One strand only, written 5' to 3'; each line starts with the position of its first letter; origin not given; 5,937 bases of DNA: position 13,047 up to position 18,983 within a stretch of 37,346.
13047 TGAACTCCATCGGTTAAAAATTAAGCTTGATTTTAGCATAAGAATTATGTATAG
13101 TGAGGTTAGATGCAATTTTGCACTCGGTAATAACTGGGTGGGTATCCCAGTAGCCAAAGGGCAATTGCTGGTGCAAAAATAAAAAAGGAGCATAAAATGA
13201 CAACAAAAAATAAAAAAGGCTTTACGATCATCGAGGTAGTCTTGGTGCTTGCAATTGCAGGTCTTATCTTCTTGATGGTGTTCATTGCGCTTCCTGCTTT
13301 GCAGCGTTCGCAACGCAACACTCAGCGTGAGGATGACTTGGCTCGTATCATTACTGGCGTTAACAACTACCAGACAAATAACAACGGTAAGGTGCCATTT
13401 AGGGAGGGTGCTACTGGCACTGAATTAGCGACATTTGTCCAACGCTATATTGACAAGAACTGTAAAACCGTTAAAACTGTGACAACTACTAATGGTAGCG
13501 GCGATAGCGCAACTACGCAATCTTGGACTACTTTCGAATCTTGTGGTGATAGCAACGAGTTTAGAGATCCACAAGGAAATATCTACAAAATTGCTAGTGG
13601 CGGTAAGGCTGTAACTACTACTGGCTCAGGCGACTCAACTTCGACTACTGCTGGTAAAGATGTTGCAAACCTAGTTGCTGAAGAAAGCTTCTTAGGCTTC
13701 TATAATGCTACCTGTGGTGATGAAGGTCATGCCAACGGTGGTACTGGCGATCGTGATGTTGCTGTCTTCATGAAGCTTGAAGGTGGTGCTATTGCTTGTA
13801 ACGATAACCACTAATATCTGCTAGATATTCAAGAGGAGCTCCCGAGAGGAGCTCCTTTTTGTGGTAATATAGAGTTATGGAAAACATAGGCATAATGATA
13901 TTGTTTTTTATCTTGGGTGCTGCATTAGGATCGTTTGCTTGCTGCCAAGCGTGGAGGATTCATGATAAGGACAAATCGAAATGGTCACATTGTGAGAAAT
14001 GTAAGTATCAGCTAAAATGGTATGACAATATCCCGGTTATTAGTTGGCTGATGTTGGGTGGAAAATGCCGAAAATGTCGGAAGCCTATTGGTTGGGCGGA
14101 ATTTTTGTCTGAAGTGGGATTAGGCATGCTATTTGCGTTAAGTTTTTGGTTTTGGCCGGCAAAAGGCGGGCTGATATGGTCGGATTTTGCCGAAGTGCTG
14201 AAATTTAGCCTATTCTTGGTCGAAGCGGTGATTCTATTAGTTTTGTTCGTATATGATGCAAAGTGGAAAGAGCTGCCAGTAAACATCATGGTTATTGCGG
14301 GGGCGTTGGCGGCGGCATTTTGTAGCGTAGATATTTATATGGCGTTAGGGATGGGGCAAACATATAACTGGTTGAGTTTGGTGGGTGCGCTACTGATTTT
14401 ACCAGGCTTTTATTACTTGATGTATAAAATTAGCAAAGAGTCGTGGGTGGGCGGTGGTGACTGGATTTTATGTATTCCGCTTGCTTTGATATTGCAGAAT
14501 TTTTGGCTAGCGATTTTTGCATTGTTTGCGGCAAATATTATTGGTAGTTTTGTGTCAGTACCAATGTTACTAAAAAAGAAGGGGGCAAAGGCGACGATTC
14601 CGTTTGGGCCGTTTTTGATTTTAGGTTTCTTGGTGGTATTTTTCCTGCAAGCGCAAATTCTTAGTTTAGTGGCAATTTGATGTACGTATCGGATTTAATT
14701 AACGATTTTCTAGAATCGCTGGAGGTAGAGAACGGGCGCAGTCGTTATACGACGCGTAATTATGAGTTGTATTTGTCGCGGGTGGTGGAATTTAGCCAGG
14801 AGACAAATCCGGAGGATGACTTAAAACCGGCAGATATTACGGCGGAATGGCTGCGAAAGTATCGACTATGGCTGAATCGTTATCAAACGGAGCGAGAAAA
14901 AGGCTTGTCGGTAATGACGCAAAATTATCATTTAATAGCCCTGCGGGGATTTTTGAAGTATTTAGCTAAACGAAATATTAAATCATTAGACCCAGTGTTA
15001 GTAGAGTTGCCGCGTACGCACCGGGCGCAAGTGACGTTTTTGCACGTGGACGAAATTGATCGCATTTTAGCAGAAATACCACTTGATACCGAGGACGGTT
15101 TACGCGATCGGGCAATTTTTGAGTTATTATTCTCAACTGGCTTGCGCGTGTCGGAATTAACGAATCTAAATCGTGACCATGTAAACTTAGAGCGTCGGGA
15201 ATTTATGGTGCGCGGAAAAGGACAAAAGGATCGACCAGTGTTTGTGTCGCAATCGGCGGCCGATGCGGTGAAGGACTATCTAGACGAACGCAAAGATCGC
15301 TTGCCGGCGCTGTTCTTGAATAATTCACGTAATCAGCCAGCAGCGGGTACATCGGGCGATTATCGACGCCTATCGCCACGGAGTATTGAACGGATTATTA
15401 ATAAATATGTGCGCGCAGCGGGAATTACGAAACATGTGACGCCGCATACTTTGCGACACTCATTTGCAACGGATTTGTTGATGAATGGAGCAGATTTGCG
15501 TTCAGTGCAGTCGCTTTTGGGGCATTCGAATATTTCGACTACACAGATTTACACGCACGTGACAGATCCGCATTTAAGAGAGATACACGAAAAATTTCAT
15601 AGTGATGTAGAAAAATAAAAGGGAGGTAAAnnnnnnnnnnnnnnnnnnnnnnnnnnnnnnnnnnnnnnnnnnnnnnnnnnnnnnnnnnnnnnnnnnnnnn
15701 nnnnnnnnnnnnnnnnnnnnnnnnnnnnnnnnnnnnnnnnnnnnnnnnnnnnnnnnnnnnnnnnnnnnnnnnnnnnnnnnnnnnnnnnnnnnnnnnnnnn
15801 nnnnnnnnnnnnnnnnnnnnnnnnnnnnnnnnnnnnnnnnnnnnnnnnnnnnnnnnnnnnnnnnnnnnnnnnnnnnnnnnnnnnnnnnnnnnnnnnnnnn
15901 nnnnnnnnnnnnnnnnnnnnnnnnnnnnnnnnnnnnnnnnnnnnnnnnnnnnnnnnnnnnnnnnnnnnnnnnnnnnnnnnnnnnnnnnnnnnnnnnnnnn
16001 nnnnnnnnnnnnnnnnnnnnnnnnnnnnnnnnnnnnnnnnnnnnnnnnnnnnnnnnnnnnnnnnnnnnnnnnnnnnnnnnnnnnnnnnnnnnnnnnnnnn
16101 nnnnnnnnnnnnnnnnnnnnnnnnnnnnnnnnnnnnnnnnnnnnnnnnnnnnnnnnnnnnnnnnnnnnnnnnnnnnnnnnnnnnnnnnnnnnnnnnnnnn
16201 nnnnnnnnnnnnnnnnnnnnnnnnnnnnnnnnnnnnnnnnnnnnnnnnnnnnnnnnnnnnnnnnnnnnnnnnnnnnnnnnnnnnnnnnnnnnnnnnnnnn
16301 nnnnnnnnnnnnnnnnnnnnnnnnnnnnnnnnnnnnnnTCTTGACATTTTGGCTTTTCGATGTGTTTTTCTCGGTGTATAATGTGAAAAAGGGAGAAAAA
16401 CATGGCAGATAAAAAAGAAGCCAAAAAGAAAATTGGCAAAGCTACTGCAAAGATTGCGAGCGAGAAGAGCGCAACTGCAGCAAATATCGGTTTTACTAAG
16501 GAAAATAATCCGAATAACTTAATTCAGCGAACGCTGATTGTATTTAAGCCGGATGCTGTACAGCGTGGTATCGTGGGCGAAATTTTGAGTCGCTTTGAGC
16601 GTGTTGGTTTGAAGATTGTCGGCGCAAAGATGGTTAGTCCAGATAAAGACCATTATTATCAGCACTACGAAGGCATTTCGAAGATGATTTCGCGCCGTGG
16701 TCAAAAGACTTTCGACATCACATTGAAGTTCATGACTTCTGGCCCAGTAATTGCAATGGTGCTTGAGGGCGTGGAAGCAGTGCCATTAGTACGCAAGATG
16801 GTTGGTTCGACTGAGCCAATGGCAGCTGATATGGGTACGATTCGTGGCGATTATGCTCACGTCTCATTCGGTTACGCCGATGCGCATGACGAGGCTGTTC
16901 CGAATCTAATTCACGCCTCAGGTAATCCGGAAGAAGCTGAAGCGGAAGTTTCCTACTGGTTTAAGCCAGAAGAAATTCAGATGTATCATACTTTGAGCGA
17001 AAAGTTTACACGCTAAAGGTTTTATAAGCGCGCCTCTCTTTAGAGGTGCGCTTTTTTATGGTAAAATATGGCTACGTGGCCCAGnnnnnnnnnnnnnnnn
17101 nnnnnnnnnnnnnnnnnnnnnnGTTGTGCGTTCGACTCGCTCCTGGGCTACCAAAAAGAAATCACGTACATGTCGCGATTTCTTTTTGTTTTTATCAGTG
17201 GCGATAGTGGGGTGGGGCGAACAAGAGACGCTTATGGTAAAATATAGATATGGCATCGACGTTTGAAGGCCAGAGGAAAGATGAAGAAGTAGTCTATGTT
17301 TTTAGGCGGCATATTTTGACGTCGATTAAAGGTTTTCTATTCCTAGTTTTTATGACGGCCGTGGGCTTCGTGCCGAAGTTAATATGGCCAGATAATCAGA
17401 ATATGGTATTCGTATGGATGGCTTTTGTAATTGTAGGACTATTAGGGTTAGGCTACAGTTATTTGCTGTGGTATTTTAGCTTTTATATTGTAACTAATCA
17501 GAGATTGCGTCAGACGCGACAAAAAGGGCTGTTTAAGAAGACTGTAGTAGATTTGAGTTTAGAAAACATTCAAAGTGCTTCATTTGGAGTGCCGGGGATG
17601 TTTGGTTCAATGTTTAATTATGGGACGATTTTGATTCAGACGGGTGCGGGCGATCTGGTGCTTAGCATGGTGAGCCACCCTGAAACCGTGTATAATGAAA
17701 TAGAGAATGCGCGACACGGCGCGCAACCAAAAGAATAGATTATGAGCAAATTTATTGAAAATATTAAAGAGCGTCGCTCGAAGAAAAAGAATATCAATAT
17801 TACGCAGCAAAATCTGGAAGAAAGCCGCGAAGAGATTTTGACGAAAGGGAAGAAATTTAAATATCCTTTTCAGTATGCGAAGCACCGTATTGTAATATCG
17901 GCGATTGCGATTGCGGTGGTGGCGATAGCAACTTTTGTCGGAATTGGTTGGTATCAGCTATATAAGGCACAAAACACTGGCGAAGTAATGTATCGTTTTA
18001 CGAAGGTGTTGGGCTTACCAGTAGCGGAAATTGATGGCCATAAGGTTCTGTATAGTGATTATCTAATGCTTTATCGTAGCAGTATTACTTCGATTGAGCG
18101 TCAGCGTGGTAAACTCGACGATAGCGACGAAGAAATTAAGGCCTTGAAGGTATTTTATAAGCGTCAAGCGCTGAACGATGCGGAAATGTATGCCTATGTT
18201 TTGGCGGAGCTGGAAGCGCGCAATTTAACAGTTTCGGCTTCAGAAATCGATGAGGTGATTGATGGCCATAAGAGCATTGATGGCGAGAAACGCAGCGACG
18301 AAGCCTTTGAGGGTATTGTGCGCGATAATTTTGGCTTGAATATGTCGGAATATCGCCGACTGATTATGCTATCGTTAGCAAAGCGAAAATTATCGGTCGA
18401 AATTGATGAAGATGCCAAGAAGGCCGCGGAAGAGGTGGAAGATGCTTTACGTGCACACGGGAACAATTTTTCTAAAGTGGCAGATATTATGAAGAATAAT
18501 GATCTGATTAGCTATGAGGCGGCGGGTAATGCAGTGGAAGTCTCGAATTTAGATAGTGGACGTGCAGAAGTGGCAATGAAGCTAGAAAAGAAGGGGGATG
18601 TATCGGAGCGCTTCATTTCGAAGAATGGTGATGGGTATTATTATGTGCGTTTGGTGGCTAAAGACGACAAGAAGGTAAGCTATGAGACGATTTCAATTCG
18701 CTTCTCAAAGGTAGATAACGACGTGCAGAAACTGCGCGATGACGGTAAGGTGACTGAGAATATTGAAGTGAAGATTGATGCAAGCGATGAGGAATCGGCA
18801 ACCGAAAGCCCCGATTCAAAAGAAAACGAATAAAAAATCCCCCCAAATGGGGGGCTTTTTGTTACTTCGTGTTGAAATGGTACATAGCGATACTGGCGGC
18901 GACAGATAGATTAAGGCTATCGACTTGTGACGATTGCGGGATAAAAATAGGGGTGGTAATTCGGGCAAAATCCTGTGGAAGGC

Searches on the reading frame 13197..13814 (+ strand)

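Call 20: search_protein_families(library=pfam, proteins=[window:13197-13814:+], max_evalue=0.001)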
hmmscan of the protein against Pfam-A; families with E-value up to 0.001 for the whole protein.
window:13197-13814:+ (205 aa): 1 family
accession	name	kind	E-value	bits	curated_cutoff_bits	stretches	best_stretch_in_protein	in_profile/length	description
PF07963.17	N_methyl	-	3.8e-06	26.7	21.2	1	4-29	2-27/27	Prokaryotic N-terminal methylation motif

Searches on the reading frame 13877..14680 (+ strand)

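Call 20: search_protein_families(library=pfam, proteins=[window:13877-14680:+], max_evalue=0.001)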
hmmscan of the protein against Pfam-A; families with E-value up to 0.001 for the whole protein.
window:13877-14680:+ (267 aa): 2 families
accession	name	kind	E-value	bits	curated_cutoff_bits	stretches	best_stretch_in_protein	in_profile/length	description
PF06750.18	A24_N_bact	-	9.5e-24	83.7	23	1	12-92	1-83/84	Bacterial Peptidase A24 N-terminal domain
PF01478.23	Peptidase_A24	-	2.8e-05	25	26.5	1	117-227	4-103/104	Type IV leader peptidase family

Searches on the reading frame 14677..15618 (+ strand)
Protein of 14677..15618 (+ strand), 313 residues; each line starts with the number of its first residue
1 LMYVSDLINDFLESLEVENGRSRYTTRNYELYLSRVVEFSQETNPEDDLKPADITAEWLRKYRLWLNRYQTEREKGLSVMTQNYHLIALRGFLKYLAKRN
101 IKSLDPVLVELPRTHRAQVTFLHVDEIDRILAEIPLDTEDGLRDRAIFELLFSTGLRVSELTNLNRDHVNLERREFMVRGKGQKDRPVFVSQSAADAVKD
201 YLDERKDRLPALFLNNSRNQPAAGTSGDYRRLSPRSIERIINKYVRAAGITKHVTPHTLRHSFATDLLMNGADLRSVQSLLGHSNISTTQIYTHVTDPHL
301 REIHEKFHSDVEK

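Call 20: search_protein_families(library=pfam, proteins=[window:14677-15618:+], max_evalue=0.001)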
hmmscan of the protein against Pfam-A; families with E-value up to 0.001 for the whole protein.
window:14677-15618:+ (313 aa): 4 families
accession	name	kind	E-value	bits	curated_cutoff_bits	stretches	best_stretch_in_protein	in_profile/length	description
PF00589.27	Phage_integrase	-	9.4e-46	156.2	27.1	1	121-297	2-170/172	Phage integrase family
PF02899.23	Phage_int_SAM_1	-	6.7e-11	42.8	22.3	1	8-99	1-82/83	Phage integrase, N-terminal SAM-like domain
PF13102.12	Phage_int_SAM_5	-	1.3e-08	35.5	22.3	1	6-106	4-92/98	Phage integrase SAM-like domain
PF13495.12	Phage_int_SAM_4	-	8e-05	23.4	27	1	7-102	1-84/85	Phage integrase, N-terminal SAM-like domain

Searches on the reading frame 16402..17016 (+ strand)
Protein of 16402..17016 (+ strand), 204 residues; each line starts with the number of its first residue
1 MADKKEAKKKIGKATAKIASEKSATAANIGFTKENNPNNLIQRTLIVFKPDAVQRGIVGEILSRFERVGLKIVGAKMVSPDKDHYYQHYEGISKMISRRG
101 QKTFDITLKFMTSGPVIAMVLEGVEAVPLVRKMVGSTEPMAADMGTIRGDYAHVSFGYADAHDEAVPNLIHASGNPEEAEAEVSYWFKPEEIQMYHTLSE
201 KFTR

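Call 20: search_protein_families(library=pfam, proteins=[window:16402-17016:+], max_evalue=0.001)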
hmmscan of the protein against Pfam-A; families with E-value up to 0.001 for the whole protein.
window:16402-17016:+ (204 aa): 1 family
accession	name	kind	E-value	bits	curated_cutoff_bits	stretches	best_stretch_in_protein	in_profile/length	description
PF00334.24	NDK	-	7.6e-41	139.6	27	1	42-192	1-135/135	Nucleoside diphosphate kinase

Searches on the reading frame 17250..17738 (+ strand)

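Call 20: search_protein_families(library=pfam, proteins=[window:17250-17738:+], max_evalue=0.001)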
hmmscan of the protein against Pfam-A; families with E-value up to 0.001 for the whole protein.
window:17250-17738:+ (162 aa): 3 families
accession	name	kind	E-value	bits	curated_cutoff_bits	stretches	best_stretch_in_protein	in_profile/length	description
PF03703.20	bPH_2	-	2.2e-07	31.5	22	1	74-149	1-76/78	Bacterial PH domain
PF14470.12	bPH_3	-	0.00079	20.3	23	0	76-112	22-58/95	Bacterial PH domain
PF08395.17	7tm_7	-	0.00098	19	26.6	0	21-90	119-195/370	7tm Chemosensory receptor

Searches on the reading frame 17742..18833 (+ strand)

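Call 20: search_protein_families(library=pfam, proteins=[window:17742-18833:+], max_evalue=0.001)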
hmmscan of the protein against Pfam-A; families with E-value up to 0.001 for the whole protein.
window:17742-18833:+ (363 aa): 2 families
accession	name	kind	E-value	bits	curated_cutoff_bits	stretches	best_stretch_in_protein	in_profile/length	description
PF13624.11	SurA_N_3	-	7.4e-10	39.3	27.2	1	49-217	10-161/162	SurA-like N-terminal domain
PF13623.11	SurA_N_2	-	0.00021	21.6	28.5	0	90-178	39-124/145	SurA-like N-terminal domain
